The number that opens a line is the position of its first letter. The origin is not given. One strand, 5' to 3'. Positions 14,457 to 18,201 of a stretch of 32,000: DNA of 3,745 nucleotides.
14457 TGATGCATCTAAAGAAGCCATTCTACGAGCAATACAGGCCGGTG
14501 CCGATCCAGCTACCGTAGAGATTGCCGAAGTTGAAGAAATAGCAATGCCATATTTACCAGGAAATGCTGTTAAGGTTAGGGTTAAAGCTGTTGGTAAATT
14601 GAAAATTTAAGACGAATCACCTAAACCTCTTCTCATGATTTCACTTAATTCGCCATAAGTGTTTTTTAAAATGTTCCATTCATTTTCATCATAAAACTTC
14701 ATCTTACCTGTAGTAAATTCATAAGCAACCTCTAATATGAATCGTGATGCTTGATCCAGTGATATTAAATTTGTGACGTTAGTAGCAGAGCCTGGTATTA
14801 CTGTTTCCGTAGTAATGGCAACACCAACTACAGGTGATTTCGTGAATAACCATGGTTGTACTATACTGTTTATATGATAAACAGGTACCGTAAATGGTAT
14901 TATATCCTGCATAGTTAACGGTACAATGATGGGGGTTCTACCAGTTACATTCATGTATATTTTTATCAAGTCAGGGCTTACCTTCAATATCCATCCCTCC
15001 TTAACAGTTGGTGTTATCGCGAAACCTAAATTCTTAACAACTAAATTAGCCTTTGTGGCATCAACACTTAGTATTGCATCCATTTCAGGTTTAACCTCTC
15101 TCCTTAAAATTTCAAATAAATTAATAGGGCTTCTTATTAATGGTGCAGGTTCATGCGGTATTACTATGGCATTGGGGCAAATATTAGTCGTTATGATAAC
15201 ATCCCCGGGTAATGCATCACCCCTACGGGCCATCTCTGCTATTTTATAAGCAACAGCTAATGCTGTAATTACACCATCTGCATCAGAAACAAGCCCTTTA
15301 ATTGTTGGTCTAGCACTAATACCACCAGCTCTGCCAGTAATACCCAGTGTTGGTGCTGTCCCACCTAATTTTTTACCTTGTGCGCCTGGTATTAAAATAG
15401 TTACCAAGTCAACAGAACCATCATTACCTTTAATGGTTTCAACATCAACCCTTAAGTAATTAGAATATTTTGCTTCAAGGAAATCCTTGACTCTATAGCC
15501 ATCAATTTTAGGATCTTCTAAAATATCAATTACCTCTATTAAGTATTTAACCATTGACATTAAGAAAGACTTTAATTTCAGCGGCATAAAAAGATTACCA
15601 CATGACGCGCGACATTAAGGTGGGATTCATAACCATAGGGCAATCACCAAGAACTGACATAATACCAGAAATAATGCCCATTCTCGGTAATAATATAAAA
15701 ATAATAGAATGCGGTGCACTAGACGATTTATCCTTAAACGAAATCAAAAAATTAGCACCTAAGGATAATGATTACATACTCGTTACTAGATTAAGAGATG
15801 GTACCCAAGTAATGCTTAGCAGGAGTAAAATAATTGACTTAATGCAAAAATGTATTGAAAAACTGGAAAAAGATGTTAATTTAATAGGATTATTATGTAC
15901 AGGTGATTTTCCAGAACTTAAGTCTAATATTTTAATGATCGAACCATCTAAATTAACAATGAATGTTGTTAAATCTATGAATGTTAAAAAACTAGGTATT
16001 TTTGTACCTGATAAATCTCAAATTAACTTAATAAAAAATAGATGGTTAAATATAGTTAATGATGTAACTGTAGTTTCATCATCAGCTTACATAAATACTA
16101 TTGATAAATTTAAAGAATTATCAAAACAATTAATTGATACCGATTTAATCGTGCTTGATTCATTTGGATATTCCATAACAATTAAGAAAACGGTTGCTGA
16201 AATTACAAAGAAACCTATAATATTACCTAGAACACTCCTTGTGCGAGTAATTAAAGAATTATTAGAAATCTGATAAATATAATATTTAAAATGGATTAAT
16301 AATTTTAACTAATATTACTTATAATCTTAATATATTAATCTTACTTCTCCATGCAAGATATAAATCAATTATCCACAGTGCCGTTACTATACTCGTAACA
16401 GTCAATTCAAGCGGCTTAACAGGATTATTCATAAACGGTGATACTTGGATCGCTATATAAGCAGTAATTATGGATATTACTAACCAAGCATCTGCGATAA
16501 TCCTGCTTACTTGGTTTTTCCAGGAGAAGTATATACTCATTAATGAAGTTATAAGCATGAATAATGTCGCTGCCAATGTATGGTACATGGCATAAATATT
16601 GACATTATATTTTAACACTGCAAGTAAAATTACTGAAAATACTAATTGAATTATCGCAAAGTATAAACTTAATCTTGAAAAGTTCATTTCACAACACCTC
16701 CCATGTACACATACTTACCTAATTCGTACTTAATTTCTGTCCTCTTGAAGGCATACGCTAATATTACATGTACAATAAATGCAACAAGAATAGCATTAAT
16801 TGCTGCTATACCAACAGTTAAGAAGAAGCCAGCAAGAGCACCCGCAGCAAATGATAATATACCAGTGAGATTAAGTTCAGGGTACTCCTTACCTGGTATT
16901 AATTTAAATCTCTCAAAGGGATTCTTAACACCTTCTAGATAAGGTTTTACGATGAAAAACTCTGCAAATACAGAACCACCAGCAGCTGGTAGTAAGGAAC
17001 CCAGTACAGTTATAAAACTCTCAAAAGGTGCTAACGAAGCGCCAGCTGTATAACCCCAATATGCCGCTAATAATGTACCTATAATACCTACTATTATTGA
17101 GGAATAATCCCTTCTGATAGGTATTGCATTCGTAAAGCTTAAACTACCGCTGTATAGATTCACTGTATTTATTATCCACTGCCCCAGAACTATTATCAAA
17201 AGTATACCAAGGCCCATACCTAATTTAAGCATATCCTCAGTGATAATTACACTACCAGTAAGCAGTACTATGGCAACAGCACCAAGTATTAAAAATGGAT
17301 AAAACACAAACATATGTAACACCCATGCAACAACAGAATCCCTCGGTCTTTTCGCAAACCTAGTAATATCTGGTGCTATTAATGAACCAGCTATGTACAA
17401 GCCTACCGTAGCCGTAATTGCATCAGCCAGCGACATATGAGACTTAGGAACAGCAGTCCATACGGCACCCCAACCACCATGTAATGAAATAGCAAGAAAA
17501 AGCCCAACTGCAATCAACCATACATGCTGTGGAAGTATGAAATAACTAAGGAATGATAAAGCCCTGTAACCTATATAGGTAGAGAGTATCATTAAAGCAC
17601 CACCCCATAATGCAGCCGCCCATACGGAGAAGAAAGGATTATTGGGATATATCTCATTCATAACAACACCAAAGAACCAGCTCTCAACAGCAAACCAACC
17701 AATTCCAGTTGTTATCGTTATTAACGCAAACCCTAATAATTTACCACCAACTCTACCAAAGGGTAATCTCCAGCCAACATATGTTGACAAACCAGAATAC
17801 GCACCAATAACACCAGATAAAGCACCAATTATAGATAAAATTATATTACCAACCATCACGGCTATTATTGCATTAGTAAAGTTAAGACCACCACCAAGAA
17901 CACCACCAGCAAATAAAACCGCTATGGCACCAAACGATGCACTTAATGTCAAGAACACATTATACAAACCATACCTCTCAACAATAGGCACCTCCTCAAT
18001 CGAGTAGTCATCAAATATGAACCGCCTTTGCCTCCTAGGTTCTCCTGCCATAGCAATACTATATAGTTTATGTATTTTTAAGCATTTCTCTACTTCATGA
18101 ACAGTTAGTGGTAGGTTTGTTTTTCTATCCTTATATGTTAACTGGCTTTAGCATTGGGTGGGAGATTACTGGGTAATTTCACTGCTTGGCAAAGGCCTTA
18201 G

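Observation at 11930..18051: AT-rich island: DUF917, HyuA-like hydantoinase, DUF1177, AroM, a small membrane protein and a CodB-like NCS1 permease, a candidate uncharacterised cyclic-amide utilisation system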

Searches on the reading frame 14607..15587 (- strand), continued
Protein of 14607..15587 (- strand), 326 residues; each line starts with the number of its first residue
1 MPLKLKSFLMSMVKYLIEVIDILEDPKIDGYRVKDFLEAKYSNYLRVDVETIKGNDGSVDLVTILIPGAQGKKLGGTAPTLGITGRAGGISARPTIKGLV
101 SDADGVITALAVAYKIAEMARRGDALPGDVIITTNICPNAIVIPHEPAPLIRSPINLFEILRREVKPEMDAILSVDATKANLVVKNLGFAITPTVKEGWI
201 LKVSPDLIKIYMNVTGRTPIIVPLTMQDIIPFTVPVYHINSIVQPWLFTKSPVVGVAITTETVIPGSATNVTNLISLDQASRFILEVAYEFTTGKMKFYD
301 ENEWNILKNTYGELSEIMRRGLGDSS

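Call 81: find_encoding_contigs(protein=P0003, flank=8000, max_places=1)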
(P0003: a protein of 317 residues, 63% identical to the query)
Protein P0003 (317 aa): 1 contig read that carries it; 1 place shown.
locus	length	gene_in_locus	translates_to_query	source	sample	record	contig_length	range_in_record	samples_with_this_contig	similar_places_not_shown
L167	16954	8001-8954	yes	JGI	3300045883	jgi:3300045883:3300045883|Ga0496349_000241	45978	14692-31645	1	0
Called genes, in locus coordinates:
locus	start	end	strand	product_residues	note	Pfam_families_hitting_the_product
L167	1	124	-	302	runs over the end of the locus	PF00892:EamA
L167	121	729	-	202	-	PF00561:Abhydrolase_1 (faint), PF00326:Peptidase_S9 (weak), PF20434:BD-FAE (weak)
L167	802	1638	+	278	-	PF00583:Acetyltransf_1, PF13302:Acetyltransf_3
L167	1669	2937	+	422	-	PF24856:AraA_central (weak)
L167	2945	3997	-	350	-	PF02653:BPD_transp_2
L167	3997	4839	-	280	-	PF02653:BPD_transp_2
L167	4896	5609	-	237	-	PF00005:ABC_tran, PF02463:SMC_N, PF13304:AAA_21 (weak)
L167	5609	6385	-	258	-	PF00005:ABC_tran, PF12399:BCA_ABC_TP_C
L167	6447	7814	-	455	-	PF13458:Peripla_BP_6, PF01094:ANF_receptor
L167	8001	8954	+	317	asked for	PF06675:DUF1177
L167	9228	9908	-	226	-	PF07302:AroM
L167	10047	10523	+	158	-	PF26233:NicX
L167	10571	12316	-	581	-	PF02538:Hydantoinase_B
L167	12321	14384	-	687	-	PF05378:Hydant_A_N, PF01968:Hydantoinase_A, PF19278:Hydant_A_C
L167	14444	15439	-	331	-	PF00005:ABC_tran, PF02463:SMC_N, PF13304:AAA_21 (weak), PF08352:oligo_HPY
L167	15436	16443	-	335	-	PF00005:ABC_tran, PF13304:AAA_21 (weak), PF08352:oligo_HPY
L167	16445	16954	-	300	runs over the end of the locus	PF12911:OppC_N, PF00528:BPD_transp_1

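Call 96: search_dna_similar(query=window:14607-15560:-, collection=plasmids, mode=protein, max_rows=15, rows=spread)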
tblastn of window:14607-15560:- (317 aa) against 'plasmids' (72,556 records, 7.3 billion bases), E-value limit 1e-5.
Records with a match: 7; places in all: 7; records where one place covers at least 80% of the query: 7.
Best place of each record, by identity: <60% 7.
By first word of the organism name: Planococcus 2; Klebsiella 1; Sodalis 1; Salinigranum 1; Niallia 1; Paenibacillus 1.
By predicted mobility (MOB-suite, as given by PLSDB): non-mobilizable 5; conjugative 1; mobilizable 1.
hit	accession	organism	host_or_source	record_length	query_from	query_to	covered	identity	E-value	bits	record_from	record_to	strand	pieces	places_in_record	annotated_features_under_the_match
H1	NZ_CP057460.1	Klebsiella pneumoniae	culture,Pooled cattle faecal samples ...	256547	1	314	99%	48.4%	7e-93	308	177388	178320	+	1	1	DUF1177 domain-containing protein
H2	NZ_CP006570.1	Sodalis praecaptivus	-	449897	1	314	99%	46.8%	6e-89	297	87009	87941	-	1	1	DUF1177 domain-containing protein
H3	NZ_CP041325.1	Planococcus glaciei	Homo sapiens,cell culture,blood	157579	4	312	97%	46.6%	1e-82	278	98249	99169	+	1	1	DUF1177 domain-containing protein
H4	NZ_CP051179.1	Planococcus glaciei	Homo sapiens,acute appendicitis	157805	4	312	97%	46.6%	1e-82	278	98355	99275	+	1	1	DUF1177 domain-containing protein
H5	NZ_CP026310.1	Salinigranum rubrum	cell culture,marine solar saltern brine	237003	3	312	98%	45.8%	4e-73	251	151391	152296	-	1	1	DUF1177 domain-containing protein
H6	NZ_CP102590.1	Niallia taxi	-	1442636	3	312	98%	45.8%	2e-68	238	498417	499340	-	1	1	none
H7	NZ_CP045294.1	Paenibacillus guangzhouensis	cell culture,forest soil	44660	34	317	90%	47.9%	1e-77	265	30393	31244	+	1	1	DUF1177 domain-containing protein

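Call 97: get_annotated_region(hit=H1, flank=8000)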
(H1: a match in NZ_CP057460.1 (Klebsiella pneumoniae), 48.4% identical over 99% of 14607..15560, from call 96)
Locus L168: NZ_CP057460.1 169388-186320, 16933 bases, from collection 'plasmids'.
description: Klebsiella pneumoniae strain RHB26-C08 plasmid pRHB26-C08_2, complete sequence
organism: Klebsiella pneumoniae (NCBI taxid 573)
taxonomy: Bacteria; Pseudomonadota; Gammaproteobacteria; Enterobacterales; Enterobacteriaceae; Klebsiella; Klebsiella pneumoniae
host: -; source: culture,Pooled cattle faecal samples collected from floor of farm; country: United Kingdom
typing (MOB-suite, as given by PLSDB): conjugative; relaxase MOBH; mating-pair formation MPF_F
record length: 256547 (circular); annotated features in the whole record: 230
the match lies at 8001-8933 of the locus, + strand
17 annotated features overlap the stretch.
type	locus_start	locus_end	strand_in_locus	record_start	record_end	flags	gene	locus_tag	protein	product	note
CDS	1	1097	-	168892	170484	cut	-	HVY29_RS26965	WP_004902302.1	IS66-like element ISKox1 family transposase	GO:0006313 - DNA transposition [Evidence IEA]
CDS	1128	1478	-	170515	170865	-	tnpB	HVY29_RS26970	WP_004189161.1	IS66 family insertion sequence element accessory protein TnpB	-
CDS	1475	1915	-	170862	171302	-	-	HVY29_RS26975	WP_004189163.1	transposase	GO:0006313 - DNA transposition [Evidence IEA]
CDS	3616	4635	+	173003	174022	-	-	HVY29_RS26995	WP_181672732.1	IS110 family transposase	-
CDS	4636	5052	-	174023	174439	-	-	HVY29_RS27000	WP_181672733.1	transposase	GO:0006313 - DNA transposition [Evidence IEA]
CDS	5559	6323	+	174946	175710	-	-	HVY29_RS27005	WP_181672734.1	IclR family transcriptional regulator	GO:0006355 - regulation of DNA-templated transcription [Evidence IEA]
CDS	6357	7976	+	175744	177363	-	-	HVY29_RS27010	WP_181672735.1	OPT/YSL family transporter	GO:0055085 - transmembrane transport [Evidence IEA]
CDS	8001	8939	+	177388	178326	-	-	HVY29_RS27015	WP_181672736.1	DUF1177 domain-containing protein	-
CDS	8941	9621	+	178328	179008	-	-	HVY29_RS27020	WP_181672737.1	AroM family protein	-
CDS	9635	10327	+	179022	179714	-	pepE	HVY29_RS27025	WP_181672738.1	dipeptidase PepE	GO:0006508 - proteolysis [Evidence IEA]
CDS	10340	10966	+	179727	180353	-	-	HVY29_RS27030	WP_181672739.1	aspartate/glutamate racemase family protein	GO:0008152 - metabolic process [Evidence IEA]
CDS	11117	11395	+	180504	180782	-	-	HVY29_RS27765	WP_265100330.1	transposase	GO:0006313 - DNA transposition [Evidence IEA]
CDS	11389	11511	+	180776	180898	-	-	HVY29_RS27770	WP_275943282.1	transposase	GO:0006313 - DNA transposition [Evidence IEA]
CDS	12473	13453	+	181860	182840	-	-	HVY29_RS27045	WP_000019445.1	IS5-like element ISKpn26 family transposase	GO:0006313 - DNA transposition [Evidence IEA]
CDS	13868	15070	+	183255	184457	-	-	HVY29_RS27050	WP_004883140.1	type II restriction endonuclease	GO:0009307 - DNA restriction-modification system [Evidence IEA]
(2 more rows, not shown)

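Call 98: get_annotated_region(hit=H5, flank=8000)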
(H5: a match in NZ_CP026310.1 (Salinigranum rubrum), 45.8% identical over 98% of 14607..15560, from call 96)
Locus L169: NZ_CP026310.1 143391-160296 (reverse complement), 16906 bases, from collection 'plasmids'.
description: Salinigranum rubrum strain GX10 plasmid unnamed1, complete sequence
organism: Salinigranum rubrum (NCBI taxid 755307)
taxonomy: Archaea; Euryarchaeota; Halobacteria; Halobacteriales; Haloferacaceae; Salinigranum; Salinigranum rubrum
host: -; source: cell culture,marine solar saltern brine; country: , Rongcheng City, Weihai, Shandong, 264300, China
typing (MOB-suite, as given by PLSDB): non-mobilizable
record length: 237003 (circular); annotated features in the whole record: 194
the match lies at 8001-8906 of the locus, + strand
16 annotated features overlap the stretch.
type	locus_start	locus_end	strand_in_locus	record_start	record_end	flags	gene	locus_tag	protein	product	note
CDS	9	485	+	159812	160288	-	-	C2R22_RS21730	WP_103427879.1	hypothetical protein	-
CDS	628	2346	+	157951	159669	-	-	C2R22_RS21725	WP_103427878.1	ABC transporter substrate-binding protein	-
CDS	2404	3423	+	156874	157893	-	-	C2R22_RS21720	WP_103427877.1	ABC transporter permease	GO:0055085 - transmembrane transport [Evidence IEA]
CDS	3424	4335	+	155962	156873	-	-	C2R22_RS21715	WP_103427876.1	ABC transporter permease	-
CDS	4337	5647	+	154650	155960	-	-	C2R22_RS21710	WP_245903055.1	ABC transporter ATP-binding protein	-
CDS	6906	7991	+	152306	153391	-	-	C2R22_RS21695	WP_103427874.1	DUF917 family protein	-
CDS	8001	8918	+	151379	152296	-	-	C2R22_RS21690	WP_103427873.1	DUF1177 domain-containing protein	-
CDS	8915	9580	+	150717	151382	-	-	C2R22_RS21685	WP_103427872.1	AroM family protein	-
CDS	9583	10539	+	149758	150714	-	-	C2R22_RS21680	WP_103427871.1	aminopeptidase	GO:0006508 - proteolysis [Evidence IEA]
CDS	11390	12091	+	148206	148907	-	-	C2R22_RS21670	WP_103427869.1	aspartate/glutamate racemase family protein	GO:0006807 - nitrogen compound metabolic process [Evidence IEA]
CDS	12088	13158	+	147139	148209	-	-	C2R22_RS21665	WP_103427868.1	succinylglutamate desuccinylase/aspartoacylase family protein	-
CDS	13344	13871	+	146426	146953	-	-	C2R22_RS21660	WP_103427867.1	Lrp/AsnC family transcriptional regulator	-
CDS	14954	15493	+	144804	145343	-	-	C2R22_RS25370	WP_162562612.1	hypothetical protein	-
CDS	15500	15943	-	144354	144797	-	-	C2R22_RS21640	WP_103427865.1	SRPBCC family protein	-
CDS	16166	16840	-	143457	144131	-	-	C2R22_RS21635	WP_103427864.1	cyclase family protein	-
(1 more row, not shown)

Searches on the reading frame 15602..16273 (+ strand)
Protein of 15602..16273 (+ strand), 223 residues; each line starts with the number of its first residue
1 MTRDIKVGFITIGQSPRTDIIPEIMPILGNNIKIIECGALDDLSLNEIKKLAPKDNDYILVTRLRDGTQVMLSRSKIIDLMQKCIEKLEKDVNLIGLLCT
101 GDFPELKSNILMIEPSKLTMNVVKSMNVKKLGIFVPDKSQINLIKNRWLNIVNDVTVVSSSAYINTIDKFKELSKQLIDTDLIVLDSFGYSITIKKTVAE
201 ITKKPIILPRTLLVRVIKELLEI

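Call 3: search_protein_families(library=pfam, proteins=[window:15602-16273:+], max_evalue=0.01)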
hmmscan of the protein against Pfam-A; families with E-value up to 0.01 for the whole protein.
window:15602-16273:+ (223 aa): 1 family
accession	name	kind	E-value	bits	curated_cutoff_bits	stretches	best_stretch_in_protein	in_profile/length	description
PF07302.16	AroM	-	1.6e-78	263.6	23.8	1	7-221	1-219/219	AroM protein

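Call 4: search_protein_families(library=ncbifam, proteins=[window:15602-16273:+], max_evalue=0.01)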
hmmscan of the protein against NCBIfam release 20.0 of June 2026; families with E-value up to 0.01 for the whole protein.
window:15602-16273:+ (223 aa): 1 family
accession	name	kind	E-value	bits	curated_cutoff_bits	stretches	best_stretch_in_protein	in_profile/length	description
NF007788.0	PRK10481.1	equivalog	5.1e-70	235.8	198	1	5-221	3-224/225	hypothetical protein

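Call 11: search_solved_structures(query=window:15602-16273:+, max_evalue=1)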
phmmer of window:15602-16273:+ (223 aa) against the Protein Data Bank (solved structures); distinct sequences matched with E-value up to 1: 0.

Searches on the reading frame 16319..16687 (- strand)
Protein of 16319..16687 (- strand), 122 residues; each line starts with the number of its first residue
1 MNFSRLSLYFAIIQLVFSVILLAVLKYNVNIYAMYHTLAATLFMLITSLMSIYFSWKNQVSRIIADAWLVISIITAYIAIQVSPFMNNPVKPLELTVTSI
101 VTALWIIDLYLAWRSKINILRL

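Call 3: search_protein_families(library=pfam, proteins=[window:16319-16687:-], max_evalue=0.01)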
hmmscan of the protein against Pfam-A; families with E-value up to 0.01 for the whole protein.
window:16319-16687:- (122 aa): 0 families

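Call 4: search_protein_families(library=ncbifam, proteins=[window:16319-16687:-], max_evalue=0.01)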
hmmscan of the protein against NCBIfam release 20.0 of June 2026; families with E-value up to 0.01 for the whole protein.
window:16319-16687:- (122 aa): 0 families

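Call 62: search_protein_representatives(protein=window:16319-16687:-)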
Query: 122 residues. Proteins with E-value up to 0.001 (for the whole library): 5; up to 1e-10: 3; up to 1e-30: 1. The best 5 are listed.
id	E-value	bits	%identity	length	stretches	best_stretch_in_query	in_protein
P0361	4.6e-48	178.6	70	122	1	1-122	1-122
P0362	2.0e-16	76.7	32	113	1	11-121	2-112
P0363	4.0e-12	62.9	34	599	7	31-67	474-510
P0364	2.3e-07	47.6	39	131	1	2-115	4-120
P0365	2.4e-04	37.9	34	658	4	75-115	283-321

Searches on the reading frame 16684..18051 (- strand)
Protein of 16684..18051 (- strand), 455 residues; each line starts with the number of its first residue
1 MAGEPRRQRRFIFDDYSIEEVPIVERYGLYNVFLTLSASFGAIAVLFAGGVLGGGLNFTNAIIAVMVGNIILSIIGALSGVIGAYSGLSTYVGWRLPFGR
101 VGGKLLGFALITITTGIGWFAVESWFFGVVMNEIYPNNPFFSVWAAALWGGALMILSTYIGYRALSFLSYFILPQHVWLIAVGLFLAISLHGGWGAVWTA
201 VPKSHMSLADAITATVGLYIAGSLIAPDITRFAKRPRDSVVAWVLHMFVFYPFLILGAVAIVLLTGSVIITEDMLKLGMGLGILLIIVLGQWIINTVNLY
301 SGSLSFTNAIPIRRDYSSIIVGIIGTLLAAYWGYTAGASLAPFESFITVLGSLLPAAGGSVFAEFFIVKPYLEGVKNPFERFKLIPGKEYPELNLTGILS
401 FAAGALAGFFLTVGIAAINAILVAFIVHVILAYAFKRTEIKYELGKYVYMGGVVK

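Call 3: search_protein_families(library=pfam, proteins=[window:16684-18051:-], max_evalue=0.01)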
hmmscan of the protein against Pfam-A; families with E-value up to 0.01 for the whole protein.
window:16684-18051:- (455 aa): 1 family
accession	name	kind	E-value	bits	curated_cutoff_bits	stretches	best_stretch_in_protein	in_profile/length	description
PF02133.21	Transp_cyt_pur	-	5.9e-20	71.9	23.5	1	29-414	11-419/440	Permease for cytosine/purines, uracil, thiamine, allantoin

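Call 4: search_protein_families(library=ncbifam, proteins=[window:16684-18051:-], max_evalue=0.01)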
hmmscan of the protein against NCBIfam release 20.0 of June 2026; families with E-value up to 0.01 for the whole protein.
window:16684-18051:- (455 aa): 3 families
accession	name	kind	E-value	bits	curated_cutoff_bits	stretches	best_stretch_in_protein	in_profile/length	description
NF008241.0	PRK11017.1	equivalog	1.1e-55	189.1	326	1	14-440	5-408/416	cytosine permease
TIGR02358.1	thia_cytX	hypoth_equivalog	6.2e-22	78.3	309.85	1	36-408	8-353/386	putative hydroxymethylpyrimidine transporter CytX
TIGR00800.1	ncs1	subfamily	2.9e-21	75.7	353.1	1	31-405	19-422/447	NCS1 family nucleobase:cation symporter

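Call 44: search_solved_structures(query=window:16684-18051:-, max_evalue=0.001)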
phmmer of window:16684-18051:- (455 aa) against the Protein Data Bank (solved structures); distinct sequences matched with E-value up to 0.001: 1.
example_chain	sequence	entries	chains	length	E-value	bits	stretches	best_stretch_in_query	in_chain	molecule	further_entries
7qoa_A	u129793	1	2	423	2.2e-29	106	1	15-437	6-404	Cytosine permease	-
